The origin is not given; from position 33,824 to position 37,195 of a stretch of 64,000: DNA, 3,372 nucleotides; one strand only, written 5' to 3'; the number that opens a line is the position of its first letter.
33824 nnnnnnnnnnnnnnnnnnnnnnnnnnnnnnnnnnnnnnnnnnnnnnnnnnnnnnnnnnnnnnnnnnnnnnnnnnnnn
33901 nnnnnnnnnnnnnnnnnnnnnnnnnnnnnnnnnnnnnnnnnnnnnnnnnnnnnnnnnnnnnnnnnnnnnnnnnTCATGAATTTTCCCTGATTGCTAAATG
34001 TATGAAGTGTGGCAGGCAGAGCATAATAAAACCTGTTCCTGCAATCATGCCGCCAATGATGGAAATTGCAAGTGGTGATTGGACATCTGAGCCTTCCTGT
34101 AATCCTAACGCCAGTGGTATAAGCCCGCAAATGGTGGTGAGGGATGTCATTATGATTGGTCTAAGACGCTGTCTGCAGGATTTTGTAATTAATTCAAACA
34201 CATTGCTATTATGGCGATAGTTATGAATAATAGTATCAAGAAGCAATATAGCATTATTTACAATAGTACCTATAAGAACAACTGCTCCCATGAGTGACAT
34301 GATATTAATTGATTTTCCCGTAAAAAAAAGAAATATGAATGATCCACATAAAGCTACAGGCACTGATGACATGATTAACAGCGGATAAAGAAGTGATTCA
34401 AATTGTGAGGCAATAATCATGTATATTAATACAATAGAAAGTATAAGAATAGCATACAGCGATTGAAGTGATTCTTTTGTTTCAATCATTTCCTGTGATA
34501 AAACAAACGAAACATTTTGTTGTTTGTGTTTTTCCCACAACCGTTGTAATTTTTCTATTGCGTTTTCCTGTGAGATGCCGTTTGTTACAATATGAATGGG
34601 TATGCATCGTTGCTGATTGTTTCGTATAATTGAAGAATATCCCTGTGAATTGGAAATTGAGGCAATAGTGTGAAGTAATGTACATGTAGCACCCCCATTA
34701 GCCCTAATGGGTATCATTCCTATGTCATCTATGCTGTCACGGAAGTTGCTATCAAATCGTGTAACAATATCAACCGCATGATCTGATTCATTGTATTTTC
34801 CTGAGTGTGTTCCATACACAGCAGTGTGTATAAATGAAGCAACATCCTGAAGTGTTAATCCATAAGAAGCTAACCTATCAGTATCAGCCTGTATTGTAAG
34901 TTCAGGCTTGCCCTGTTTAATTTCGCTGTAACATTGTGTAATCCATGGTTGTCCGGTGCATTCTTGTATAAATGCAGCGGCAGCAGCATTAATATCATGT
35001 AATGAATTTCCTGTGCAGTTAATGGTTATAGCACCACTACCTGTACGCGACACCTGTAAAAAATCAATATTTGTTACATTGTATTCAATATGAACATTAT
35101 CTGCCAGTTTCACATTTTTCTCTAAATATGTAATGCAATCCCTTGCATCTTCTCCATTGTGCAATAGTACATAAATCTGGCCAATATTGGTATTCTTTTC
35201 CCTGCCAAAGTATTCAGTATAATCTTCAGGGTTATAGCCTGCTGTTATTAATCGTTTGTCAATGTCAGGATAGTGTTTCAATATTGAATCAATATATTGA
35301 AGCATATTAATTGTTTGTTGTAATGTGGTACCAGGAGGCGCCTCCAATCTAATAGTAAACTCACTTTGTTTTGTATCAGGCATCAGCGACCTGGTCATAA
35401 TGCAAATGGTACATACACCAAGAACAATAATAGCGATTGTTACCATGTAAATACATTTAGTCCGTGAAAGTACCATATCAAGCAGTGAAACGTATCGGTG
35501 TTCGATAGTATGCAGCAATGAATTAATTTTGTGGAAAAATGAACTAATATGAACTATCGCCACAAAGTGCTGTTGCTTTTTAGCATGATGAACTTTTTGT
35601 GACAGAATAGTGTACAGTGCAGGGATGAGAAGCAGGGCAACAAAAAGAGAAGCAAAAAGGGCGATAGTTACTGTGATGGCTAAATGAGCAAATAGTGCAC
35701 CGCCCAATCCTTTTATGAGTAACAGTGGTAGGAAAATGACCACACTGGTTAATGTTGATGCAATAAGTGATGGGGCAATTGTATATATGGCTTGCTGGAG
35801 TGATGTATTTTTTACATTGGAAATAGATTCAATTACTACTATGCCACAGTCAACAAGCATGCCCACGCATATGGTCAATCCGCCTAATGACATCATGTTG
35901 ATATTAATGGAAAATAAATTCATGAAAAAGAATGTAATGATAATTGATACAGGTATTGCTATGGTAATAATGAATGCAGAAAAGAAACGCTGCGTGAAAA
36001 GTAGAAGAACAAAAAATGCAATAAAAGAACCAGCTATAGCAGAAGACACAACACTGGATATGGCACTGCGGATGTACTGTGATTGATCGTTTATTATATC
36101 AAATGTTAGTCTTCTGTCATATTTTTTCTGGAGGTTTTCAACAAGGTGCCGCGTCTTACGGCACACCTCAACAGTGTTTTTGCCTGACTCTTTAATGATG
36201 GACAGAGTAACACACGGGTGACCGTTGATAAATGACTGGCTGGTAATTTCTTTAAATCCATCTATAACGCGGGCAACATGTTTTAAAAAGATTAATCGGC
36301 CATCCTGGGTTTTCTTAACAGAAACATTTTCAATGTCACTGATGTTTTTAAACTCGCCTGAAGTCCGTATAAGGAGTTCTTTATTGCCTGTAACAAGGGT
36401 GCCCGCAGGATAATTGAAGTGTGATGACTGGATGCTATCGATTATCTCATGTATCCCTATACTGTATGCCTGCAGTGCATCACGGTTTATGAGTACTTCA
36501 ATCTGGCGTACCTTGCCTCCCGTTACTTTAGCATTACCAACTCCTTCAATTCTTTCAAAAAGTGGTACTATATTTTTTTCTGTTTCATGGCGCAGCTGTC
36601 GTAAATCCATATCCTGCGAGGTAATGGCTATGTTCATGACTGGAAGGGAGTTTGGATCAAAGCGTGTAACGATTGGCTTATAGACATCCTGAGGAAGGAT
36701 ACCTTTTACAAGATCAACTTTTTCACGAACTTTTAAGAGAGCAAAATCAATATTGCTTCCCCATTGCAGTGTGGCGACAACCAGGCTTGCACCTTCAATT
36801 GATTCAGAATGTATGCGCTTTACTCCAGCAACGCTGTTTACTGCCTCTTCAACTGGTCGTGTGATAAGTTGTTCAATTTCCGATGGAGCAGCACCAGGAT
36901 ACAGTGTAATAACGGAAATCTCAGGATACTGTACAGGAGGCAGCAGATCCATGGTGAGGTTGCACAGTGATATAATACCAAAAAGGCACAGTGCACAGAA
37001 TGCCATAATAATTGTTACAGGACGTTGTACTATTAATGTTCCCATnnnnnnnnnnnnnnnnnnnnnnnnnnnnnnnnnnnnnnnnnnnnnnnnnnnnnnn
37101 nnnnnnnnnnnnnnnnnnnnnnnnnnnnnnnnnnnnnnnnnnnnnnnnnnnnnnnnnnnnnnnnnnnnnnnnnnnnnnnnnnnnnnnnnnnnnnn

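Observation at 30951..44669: Nine-gene, translationally coupled efflux-like operon with five accessory lipoproteins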

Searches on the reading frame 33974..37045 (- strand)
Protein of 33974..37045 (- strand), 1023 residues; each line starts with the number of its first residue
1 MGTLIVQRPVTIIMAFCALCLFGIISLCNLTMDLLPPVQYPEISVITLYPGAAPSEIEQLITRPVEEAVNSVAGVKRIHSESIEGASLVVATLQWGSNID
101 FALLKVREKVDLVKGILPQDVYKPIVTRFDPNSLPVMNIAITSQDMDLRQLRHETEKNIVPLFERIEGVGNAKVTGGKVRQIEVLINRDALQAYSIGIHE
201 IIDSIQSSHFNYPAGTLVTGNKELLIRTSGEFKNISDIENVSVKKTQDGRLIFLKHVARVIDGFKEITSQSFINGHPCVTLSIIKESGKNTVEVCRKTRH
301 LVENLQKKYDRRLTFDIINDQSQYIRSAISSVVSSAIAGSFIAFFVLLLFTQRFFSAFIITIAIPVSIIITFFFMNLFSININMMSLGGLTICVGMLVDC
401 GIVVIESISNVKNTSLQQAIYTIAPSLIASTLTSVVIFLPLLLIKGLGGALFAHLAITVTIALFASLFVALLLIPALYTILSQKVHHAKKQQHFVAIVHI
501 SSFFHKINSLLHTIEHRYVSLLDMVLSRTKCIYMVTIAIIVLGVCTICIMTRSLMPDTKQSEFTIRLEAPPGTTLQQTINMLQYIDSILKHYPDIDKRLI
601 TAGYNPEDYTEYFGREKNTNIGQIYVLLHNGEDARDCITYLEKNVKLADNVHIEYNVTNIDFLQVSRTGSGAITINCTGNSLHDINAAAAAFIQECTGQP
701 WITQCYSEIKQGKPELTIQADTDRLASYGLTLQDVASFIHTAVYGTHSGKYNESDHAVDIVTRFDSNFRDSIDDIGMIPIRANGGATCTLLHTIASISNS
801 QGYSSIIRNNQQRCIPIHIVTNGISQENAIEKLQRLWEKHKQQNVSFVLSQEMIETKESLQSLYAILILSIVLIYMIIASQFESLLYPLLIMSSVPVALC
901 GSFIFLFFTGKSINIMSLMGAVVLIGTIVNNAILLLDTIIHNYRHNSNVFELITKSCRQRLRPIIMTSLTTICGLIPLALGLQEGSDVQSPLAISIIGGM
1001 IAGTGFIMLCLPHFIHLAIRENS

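Call 4: search_protein_families(library=pfam, proteins=[window:33974-37045:-], max_evalue=0.01)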
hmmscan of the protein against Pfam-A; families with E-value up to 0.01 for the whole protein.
window:33974-37045:- (1023 aa): 2 families
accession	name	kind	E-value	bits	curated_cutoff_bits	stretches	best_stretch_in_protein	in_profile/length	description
PF00873.25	ACR_tran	-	5.3e-214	713.5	28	1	3-1014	3-1016/1021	AcrB/AcrD/AcrF family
PF02355.23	SecD_SecF_C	-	7.5e-09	35.7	20.5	2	829-1004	5-172/189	Protein export membrane protein SecD/SecF, C-terminal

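Call 5: search_protein_families(library=ncbifam, proteins=[window:33974-37045:-], max_evalue=0.01)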
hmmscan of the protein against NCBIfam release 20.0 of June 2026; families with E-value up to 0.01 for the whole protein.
window:33974-37045:- (1023 aa): 15 families
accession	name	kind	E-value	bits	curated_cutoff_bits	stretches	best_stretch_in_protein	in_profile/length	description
NF033617.1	RND_permease_2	subfamily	3.6e-174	581.4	1250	1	4-1013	3-1002/1009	multidrug efflux RND transporter permease subunit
NF000282.2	RND_permease_1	subfamily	4.4e-148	495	1250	1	5-1015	4-1024/1029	multidrug efflux RND transporter permease subunit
TIGR00915.1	2A0602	subfamily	4e-121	405.7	940.35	1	2-1014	2-1024/1050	efflux RND transporter permease subunit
TIGR00914.1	2A0601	subfamily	2.4e-120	403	701.45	1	10-1020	14-1037/1051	CusA/CzcA family heavy metal efflux RND transporter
NF007905.0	PRK10614.1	equivalog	1.9e-100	337.1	1774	1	3-1003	5-993/1025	multidrug efflux RND transporter permease subunit MdtC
NF007798.0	PRK10503.1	equivalog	1.5e-99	334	1584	1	4-1005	15-1009/1040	MdtB/MuxB family multidrug efflux RND transporter permease subunit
NF007133.0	PRK09579.1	equivalog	5.5e-91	305.6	1763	1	5-1020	7-1004/1017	multidrug efflux RND transporter permease subunit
NF007131.0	PRK09577.1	equivalog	5.3e-90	302.5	1768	1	2-1016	2-1020/1045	multidrug efflux RND transporter permease subunit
NF007842.1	PRK10555.1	equivalog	3.9e-88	296.5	1854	1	1-1018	1-1026/1036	multidrug efflux RND transporter permease AcrD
NF000037.1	RND_perm_OqxB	exception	3.3e-82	276.8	2200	1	4-1014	6-1030/1050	multidrug efflux RND transporter permease subunit OqxB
NF011706.2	PRK15127.1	equivalog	1.9e-73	247.9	2150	1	2-1018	2-1029/1049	multidrug efflux RND transporter permease subunit AcrB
TIGR00916.1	2A0604s01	subfamily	1.4e-11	44.4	148.6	2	845-1003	78-226/231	SecD/SecF family protein translocase subunit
NF009580.0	PRK13023.1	equivalog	3.1e-06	25.7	1153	2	867-1018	601-751/775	protein translocase subunit SecDF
TIGR01129.1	secD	equivalog_domain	4.9e-05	22.7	244.4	1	319-474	232-393/397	protein translocase subunit SecD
TIGR00921.1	2A067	subfamily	0.002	16.2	351.9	1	335-479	586-732/733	hydrophobe/amphiphile efflux-3 (HAE3) family transporter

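Call 30: search_solved_structures(query=window:33974-37045:-, max_evalue=1e-20, show_alignments=0)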
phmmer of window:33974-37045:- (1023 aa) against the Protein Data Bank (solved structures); distinct sequences matched with E-value up to 1e-20: 80 (the best 60 are shown).
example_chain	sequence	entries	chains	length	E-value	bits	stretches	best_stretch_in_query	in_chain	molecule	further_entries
7wlv_A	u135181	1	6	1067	8.4e-90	305.3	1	5-1015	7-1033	Efflux pump membrane transporter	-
8yr0_A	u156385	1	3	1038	1.3e-89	304.7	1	5-1017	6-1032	Cation/multidrug efflux pump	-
4k0e_A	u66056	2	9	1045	2.8e-87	296.9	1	3-1017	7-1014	Heavy metal cation tricomponent efflux pump ZneA(CzcA-like)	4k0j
7cz9_A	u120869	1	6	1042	3e-87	296.9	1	5-1014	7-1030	Efflux pump membrane transporter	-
8zxs_A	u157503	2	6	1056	3.1e-87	296.8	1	5-1014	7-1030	Efflux pump membrane transporter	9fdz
5lq3_A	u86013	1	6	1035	3.7e-84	286.6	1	4-1018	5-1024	CmeB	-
5t0o_A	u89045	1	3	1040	3.7e-84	286.6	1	4-1018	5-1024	CmeB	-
2v50_A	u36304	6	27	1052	2.8e-83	283.7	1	4-1014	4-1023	MULTIDRUG RESISTANCE PROTEIN MEXB | Efflux pump membrane transporter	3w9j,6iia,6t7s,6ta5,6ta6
21fo_A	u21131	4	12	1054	2.8e-83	283.7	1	4-1014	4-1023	Multidrug resistance protein MexB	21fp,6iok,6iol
3w9i_A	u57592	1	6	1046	2.9e-83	283.7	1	4-1014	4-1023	Multidrug resistance protein MexB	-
9lyq_B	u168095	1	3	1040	8.3e-82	278.8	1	4-1012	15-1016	Multidrug resistance protein MdtB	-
8f3e_A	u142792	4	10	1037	1.6e-81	277.9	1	3-1018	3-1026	Efflux pump membrane transporter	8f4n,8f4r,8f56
22xk_B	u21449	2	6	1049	3.3e-81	276.9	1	4-1014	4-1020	MexBYB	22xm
5yil_A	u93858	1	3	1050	2.1e-79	270.9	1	4-1017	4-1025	Multidrug efflux pump subunit AcrB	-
2hqd_A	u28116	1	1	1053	4.7e-79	269.7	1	4-1017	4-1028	Acriflavine resistance protein B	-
8gjj_B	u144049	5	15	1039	3.5e-78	266.8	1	5-1018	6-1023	Efflux pump membrane transporter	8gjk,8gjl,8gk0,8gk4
4ziw_A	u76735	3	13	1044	1.1e-76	261.9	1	4-1017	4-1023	Multidrug efflux pump subunit AcrB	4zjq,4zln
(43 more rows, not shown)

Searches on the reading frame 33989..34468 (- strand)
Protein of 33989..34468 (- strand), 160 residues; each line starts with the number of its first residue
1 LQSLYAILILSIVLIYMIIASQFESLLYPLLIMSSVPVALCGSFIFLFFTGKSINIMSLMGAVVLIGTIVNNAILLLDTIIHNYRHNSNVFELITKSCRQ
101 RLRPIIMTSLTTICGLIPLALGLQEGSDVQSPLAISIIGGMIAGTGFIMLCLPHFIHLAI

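Call 34: search_solved_structures(query=window:33989-34468:-, max_evalue=0.001, show_alignments=5)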
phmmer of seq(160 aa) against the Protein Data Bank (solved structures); distinct sequences matched with E-value up to 0.001: 81 (the best 60 are shown).
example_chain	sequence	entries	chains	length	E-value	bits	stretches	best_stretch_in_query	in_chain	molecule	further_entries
5lq3_A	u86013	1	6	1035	5.8e-31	110.9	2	9-158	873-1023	CmeB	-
5t0o_A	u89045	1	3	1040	5.8e-31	110.8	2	9-158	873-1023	CmeB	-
8yr0_A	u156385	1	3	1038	9.9e-31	110.1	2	8-156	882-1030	Cation/multidrug efflux pump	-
8gjj_B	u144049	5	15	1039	9.5e-30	106.9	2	6-158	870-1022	Efflux pump membrane transporter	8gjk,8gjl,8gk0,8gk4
7wlv_A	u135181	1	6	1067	2.1e-29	105.8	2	5-155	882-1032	Efflux pump membrane transporter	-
7cz9_A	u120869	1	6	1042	2.6e-27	99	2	8-155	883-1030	Efflux pump membrane transporter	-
8zxs_A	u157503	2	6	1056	2.8e-27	98.9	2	8-155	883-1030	Efflux pump membrane transporter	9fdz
4k0e_A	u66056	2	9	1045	5.2e-26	94.8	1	5-158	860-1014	Heavy metal cation tricomponent efflux pump ZneA(CzcA-like)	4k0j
9lyq_B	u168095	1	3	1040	1.2e-24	90.3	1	6-153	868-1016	Multidrug resistance protein MdtB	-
8f3e_A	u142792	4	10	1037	1.6e-24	89.9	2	7-156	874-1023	Efflux pump membrane transporter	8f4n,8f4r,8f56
6ows_A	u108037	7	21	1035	3.9e-24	88.7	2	7-156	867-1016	Efflux pump membrane transporter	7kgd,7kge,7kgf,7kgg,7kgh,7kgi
7b8p_A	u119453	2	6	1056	4.1e-24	88.6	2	7-156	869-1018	Efflux pump membrane transporter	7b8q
9e9f_B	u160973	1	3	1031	4.5e-24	88.5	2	6-156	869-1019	Efflux pump membrane transporter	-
8z1u_A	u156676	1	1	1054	4.8e-24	88.4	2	6-156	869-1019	Efflux pump membrane transporter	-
9lyj_C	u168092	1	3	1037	1e-23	87.3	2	6-156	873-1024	Multidrug resistance protein MdtF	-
21fo_A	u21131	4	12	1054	2.9e-23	85.9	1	6-155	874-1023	Multidrug resistance protein MexB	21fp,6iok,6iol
3w9i_A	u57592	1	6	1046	3.2e-23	85.7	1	6-155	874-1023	Multidrug resistance protein MexB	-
2v50_A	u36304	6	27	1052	3.4e-23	85.7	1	6-155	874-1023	MULTIDRUG RESISTANCE PROTEIN MEXB | Efflux pump membrane transporter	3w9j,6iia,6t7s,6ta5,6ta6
5yil_A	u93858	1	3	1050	7.9e-20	74.7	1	3-156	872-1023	Multidrug efflux pump subunit AcrB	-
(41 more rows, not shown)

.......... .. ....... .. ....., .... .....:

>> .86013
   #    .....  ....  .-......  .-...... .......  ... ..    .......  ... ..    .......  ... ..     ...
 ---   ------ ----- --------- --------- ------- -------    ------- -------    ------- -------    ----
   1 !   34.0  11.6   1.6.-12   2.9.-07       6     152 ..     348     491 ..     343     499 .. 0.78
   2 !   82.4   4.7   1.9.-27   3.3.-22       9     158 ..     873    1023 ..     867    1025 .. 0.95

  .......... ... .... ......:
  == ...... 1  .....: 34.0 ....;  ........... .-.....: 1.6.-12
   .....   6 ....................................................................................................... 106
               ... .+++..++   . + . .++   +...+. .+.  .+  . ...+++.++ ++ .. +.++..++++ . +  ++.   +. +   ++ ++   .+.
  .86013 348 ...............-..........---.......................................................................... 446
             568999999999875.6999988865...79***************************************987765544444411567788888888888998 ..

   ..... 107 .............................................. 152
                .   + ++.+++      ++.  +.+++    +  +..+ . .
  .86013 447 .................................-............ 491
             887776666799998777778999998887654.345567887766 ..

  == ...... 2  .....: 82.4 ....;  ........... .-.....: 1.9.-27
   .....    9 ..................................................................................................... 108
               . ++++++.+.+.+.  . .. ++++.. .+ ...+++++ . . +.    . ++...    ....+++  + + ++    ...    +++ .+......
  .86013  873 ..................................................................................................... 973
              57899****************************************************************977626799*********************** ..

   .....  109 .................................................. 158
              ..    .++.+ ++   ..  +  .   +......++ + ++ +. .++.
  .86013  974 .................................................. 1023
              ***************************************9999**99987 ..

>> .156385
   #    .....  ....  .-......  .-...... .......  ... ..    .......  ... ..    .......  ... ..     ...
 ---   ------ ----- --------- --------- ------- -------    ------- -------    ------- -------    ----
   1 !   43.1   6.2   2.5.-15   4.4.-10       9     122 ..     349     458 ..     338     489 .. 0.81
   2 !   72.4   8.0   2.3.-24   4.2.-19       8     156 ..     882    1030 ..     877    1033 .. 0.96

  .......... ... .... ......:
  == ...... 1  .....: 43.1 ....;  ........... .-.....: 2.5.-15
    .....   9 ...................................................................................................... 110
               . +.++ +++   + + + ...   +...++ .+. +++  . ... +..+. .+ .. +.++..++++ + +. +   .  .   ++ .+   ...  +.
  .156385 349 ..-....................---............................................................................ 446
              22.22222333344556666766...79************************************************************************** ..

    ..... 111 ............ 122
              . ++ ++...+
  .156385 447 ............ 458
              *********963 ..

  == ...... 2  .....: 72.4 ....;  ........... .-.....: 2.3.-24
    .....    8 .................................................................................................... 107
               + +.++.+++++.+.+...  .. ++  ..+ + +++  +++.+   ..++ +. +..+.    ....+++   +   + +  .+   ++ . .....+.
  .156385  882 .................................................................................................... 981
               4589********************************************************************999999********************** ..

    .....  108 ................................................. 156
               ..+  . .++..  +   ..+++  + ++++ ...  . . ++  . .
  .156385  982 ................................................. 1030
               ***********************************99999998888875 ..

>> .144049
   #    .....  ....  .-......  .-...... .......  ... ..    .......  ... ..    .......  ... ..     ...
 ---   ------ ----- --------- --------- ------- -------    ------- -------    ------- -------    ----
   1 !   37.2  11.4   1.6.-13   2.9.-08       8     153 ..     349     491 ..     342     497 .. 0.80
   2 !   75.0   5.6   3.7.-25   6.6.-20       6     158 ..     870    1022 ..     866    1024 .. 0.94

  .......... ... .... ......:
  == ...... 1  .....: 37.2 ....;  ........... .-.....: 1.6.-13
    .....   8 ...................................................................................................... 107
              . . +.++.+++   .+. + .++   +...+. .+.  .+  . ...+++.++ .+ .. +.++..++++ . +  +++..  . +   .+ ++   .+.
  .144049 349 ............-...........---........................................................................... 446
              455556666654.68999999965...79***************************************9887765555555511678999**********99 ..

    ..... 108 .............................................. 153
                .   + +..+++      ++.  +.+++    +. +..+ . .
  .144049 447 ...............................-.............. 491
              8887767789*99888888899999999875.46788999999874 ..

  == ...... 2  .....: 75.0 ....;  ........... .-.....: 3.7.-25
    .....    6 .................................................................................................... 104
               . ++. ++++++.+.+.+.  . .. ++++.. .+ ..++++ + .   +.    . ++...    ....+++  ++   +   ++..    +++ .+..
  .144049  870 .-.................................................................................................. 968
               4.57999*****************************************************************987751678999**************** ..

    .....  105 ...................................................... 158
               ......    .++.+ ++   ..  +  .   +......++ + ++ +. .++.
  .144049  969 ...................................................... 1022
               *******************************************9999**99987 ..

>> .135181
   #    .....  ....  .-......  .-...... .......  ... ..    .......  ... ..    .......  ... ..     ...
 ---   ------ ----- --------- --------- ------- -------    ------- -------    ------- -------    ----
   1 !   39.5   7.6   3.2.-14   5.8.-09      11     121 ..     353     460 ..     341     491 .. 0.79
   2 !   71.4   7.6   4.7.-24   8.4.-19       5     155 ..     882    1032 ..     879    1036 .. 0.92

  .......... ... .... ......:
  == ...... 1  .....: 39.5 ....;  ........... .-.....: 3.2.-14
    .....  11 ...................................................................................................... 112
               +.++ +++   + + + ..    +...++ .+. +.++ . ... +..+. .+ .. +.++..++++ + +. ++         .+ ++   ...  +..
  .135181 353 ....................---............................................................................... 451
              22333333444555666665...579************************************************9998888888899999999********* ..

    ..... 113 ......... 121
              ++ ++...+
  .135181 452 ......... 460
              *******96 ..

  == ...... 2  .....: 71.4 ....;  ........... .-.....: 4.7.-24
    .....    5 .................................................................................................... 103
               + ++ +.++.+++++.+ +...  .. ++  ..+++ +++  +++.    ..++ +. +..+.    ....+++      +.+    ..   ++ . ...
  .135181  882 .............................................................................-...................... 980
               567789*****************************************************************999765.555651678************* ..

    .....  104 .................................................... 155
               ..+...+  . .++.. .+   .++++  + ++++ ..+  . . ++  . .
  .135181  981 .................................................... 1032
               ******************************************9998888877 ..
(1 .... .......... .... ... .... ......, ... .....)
